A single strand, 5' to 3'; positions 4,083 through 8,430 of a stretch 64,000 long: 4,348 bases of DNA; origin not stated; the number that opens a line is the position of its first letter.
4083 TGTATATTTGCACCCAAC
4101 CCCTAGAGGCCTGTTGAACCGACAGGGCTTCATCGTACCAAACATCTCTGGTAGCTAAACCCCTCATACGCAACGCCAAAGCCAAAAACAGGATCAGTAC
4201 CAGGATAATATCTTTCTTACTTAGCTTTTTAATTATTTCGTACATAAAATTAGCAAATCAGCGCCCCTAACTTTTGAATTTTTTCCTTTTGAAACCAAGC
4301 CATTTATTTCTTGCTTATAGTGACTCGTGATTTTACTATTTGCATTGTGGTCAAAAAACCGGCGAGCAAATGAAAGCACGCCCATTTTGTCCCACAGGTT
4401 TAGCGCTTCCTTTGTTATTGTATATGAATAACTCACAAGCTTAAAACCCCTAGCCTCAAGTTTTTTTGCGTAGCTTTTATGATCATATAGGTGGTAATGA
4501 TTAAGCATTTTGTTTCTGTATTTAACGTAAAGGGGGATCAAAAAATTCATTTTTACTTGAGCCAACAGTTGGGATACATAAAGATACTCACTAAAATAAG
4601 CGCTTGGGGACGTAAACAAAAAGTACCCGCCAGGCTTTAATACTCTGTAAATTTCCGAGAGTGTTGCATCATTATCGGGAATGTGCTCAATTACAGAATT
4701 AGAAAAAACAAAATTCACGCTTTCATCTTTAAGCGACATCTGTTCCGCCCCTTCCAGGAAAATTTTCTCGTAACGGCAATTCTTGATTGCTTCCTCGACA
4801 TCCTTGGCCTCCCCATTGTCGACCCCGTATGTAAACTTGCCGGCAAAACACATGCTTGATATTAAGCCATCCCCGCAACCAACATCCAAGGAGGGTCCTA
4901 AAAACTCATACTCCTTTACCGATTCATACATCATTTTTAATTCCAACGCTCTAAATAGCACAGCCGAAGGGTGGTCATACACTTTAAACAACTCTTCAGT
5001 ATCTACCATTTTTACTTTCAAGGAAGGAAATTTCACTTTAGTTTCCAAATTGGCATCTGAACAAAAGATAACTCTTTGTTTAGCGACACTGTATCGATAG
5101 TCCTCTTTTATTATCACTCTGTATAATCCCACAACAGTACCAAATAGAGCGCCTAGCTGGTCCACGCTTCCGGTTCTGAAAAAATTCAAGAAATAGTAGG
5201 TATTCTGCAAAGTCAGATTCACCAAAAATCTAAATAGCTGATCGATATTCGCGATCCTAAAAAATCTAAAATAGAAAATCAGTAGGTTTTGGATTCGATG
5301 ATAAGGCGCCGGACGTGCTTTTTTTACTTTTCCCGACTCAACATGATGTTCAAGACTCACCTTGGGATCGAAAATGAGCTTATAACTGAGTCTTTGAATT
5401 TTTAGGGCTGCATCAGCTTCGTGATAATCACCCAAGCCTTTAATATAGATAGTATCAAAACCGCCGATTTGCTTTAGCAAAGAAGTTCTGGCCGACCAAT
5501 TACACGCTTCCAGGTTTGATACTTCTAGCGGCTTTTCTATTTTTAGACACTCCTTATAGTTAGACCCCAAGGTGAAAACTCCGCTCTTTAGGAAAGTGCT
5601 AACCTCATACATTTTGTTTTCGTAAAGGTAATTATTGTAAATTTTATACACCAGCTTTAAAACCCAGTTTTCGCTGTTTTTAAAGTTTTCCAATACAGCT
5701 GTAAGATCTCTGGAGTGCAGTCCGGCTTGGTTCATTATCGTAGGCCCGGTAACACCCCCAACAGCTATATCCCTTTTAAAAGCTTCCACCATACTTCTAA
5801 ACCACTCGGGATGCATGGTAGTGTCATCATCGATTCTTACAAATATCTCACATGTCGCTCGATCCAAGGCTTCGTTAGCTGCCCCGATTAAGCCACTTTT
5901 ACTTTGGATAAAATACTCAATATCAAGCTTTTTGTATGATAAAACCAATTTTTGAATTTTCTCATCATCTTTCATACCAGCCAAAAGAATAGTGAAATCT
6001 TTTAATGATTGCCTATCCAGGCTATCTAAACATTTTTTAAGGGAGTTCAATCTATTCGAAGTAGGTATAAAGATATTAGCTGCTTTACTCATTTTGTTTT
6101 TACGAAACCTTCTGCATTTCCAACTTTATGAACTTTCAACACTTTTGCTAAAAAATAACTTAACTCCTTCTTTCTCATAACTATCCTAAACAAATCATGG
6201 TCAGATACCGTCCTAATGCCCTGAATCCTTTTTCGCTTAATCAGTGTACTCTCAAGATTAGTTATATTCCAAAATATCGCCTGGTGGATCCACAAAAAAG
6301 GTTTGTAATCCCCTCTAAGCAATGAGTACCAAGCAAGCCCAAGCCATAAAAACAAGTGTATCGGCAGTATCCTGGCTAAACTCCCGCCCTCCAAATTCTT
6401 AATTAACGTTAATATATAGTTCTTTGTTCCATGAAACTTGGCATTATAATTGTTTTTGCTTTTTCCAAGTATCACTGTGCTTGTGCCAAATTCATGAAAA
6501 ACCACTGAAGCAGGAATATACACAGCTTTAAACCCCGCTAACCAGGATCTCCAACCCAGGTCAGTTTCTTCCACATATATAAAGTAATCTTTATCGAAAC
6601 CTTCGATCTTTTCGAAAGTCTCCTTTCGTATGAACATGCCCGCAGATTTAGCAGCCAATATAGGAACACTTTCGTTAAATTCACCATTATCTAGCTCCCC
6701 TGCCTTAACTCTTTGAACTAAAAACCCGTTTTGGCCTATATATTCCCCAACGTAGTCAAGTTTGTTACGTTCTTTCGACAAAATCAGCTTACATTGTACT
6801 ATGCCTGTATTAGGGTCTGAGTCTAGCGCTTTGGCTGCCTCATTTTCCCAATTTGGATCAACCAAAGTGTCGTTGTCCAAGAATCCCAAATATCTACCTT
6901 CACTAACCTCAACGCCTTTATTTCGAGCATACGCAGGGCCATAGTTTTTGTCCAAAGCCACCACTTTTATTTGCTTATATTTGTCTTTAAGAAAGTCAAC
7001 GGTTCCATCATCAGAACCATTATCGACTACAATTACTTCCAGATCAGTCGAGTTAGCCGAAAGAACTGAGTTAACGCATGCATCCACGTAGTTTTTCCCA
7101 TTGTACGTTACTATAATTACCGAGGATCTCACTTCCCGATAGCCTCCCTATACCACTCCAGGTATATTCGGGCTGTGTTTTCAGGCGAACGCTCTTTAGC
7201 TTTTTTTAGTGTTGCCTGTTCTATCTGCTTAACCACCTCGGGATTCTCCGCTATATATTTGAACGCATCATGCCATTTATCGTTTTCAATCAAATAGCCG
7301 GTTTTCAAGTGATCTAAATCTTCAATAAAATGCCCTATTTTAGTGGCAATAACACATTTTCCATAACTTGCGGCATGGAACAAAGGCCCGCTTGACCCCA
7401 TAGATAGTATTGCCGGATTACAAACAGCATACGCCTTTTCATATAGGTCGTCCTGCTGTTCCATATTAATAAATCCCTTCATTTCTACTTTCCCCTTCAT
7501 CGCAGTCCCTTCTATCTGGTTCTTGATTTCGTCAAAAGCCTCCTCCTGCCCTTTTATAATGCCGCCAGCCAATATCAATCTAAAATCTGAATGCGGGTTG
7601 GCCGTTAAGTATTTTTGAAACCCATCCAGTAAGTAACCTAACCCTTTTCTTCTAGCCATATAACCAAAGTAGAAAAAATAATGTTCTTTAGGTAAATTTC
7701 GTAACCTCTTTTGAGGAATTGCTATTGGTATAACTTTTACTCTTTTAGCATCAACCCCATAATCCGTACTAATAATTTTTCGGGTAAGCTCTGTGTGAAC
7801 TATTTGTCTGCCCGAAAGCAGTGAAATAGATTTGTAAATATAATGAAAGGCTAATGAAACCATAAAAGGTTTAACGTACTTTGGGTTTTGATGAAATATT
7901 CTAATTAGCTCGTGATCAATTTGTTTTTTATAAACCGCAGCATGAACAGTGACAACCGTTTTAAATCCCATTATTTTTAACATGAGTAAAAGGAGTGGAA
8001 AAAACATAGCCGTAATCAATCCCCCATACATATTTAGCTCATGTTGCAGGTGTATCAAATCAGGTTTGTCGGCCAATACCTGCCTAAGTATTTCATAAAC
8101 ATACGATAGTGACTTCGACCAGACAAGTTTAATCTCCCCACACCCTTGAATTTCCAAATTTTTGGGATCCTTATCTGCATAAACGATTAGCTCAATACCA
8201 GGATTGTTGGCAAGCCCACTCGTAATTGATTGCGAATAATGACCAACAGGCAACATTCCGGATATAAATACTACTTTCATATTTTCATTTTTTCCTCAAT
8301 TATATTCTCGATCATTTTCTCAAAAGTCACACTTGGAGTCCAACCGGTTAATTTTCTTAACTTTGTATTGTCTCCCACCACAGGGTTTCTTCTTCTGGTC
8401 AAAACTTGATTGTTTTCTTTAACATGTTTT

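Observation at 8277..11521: GDP-mannose 4,6-dehydratase fused to a TylC3/TcaB9-type sugar C-methyltransferase, followed by an Rmd-like reductase: predicted pathway to a GDP-linked C-methyl-branched 6-deoxyhexose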

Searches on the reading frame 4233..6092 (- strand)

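Call 3: search_protein_families(library=pfam, proteins=[window:4233-6092:-], max_evalue=0.01)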
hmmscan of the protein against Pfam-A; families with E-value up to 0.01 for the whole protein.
window:4233-6092:- (619 aa): 8 families
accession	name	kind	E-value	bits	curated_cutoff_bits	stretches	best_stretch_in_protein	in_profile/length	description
PF08241.18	Methyltransf_11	-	3.6e-17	63.2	21.2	1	402-493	1-95/95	Methyltransferase domain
PF00535.33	Glycos_transf_2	-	8.5e-17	62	23.3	1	7-158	2-147/168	Glycosyl transferase family 2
PF13489.12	Methyltransf_23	-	7e-15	55.6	27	1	402-554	27-163/164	Methyltransferase domain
PF13847.12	Methyltransf_31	-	1.2e-13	51.4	27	1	402-514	8-123/145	Methyltransferase domain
PF13649.12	Methyltransf_25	-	7.9e-11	42.9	27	1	402-489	2-97/97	Methyltransferase domain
PF08242.18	Methyltransf_12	-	3.2e-09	37.8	30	1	402-491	1-98/98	Methyltransferase domain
PF01209.24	Ubie_methyltran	-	5.2e-05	23.2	20.1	1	427-499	88-157/233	ubiE/COQ5 methyltransferase family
PF13641.12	Glyco_tranf_2_3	-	0.00054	20.5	27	1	7-174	5-158/230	Glycosyltransferase like family 2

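Call 40: search_protein_families(library=ncbifam, proteins=[window:4233-6092:-], max_evalue=0.0001)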
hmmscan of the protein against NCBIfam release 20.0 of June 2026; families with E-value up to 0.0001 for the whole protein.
window:4233-6092:- (619 aa): 20 families
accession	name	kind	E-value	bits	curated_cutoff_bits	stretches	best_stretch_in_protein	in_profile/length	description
NF038299.1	EPS_HpsN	equivalog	6.5e-15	54.9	425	1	6-253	4-224/317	hormogonium polysaccharide biosynthesis glycosyltransferase HpsN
NF045667.1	MTase_DVU1556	equivalog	8.2e-12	45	155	1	402-493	27-119/213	DVU_1556 family methyltransferase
TIGR02072.1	BioC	equivalog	3.5e-11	43.4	184.95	1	400-497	37-136/244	malonyl-ACP O-methyltransferase BioC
NF041875.1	EPS_EpsD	equivalog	8.3e-10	38.6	370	1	7-106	3-105/325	exopolysaccharide biosynthesis glycosyltransferase EpsD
NF041536.1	ArsM_DUF2284_UU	exception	5e-09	35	575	1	431-494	113-181/459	arsenite methyltransferase/DUF2284 domain selenoprotein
NF008823.0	PRK11873.1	subfamily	5.6e-09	35.9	263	1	432-492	115-180/272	arsenite methyltransferase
NF041394.1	GtaseAglG_Halo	equivalog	1.3e-08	34.5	440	1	11-117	11-121/304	glucosyl-dolichyl phosphate glucuronosyltransferase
NF041537.1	ArsM_AhpD_UU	exception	1.3e-08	34.1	510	1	402-493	81-180/345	arsenite methyltransferase/AhpD domain selenoprotein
NF050050.1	ProtGlycPglI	equivalog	4.7e-08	32.8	500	1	6-107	5-110/306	GalNAc(5)-diNAcBac-PP-undecaprenol beta-1,3-glucosyltransferase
TIGR03111.1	glyc2_xrt_Gpos1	hypoth_equivalog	6.4e-08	31.8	363.95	1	6-123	52-174/439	TIGR03111 family XrtG-associated glycosyltransferase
NF038302.1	EPS_HpsE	equivalog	9.9e-08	31.3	300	1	7-116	5-121/307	hormogonium polysaccharide biosynthesis glycosyltransferase HpsE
NF040539.1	AST_met_ArsM_2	exception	1e-07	32.1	240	1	443-499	111-169/262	putative arsinothricin biosynthesis methyltransferase ArsM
NF047649.1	MTase_UXPK_star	exception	1.3e-06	27.6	460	1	402-493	82-181/283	methyltransferase/UXPK-star double selenoprotein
TIGR01983.1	UbiG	equivalog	1.6e-06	27.6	102.95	1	402-495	54-153/228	bifunctional 2-polyprenyl-6-hydroxyphenol methylase/3-demethylubiquinol 3-O-methyltransferase UbiG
TIGR03937.1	PgaC_IcaA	equivalog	1.6e-06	27.3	422.3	1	5-123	47-169/407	poly-beta-1,6-N-acetyl-D-glucosamine synthase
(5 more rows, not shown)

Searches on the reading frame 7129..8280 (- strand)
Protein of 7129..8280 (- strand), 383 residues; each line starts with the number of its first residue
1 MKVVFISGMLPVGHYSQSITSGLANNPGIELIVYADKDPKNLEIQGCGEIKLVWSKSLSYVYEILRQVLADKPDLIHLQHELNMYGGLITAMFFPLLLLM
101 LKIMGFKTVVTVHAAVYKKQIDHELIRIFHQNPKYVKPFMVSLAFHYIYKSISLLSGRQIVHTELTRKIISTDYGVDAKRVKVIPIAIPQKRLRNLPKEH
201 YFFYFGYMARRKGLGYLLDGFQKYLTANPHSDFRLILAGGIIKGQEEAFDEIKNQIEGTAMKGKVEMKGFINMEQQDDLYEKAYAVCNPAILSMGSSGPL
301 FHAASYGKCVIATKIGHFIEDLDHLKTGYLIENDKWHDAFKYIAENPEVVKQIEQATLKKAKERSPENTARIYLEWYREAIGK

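Call 3: search_protein_families(library=pfam, proteins=[window:7129-8280:-], max_evalue=0.01)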
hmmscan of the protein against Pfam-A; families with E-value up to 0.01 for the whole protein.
window:7129-8280:- (383 aa): 3 families
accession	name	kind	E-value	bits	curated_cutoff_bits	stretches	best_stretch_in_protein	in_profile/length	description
PF00534.26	Glycos_transf_1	-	5.5e-16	59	26.4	1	197-347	13-159/172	Glycosyl transferases group 1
PF13692.12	Glyco_trans_1_4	-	8.7e-15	55.7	27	1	200-339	2-131/142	Glycosyl transferases group 1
PF13439.12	Glyco_transf_4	-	1.4e-08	35.4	28.5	1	21-188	13-166/170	Glycosyltransferase Family 4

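Call 40: search_protein_families(library=ncbifam, proteins=[window:7129-8280:-], max_evalue=0.0001)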
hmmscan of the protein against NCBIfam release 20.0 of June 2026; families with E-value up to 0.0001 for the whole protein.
window:7129-8280:- (383 aa): 9 families
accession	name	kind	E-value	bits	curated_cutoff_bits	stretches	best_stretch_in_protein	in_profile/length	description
TIGR03449.1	mycothiol_MshA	equivalog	1.4e-07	30.8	462.5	1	174-381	195-404/406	D-inositol-3-phosphate glycosyltransferase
NF038229.1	Glyco4_Geo_Pelo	equivalog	6.2e-07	28.7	400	1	160-380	114-336/338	GPMC system family 4 glycosyltransferase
NF038295.1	EPS_HpsP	equivalog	1.4e-06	27.6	550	1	191-354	199-360/388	hormogonium polysaccharide biosynthesis glycosyltransferase HpsP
NF041876.1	EPS_EpsE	equivalog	1.8e-06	27.5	400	1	162-362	181-377/389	exopolysaccharide biosynthesis GT4 family glycosyltransferase EpsE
NF041010.1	glycosy_Agl16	equivalog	3.8e-06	26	575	1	172-379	149-350/352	glycosylation protein Agl16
TIGR04063.1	stp3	hypoth_equivalog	7.7e-06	25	442.05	1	195-379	209-394/397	TIGR04063 family PEP-CTERM/XrtA system glycosyltransferase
NF012028.0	PRK15484.1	subfamily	1.5e-05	24.3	618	1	175-335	169-329/380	lipopolysaccharide N-acetylglucosaminyltransferase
NF047881.1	glyco_SdgB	exception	1.8e-05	23.6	800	1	249-368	364-484/496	serine-aspartate repeat adhesin O-glycosyltransferase SdgB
TIGR02149.1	glgA_Coryne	subfamily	4.8e-05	22.7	302.4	1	198-378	203-388/391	glycogen synthase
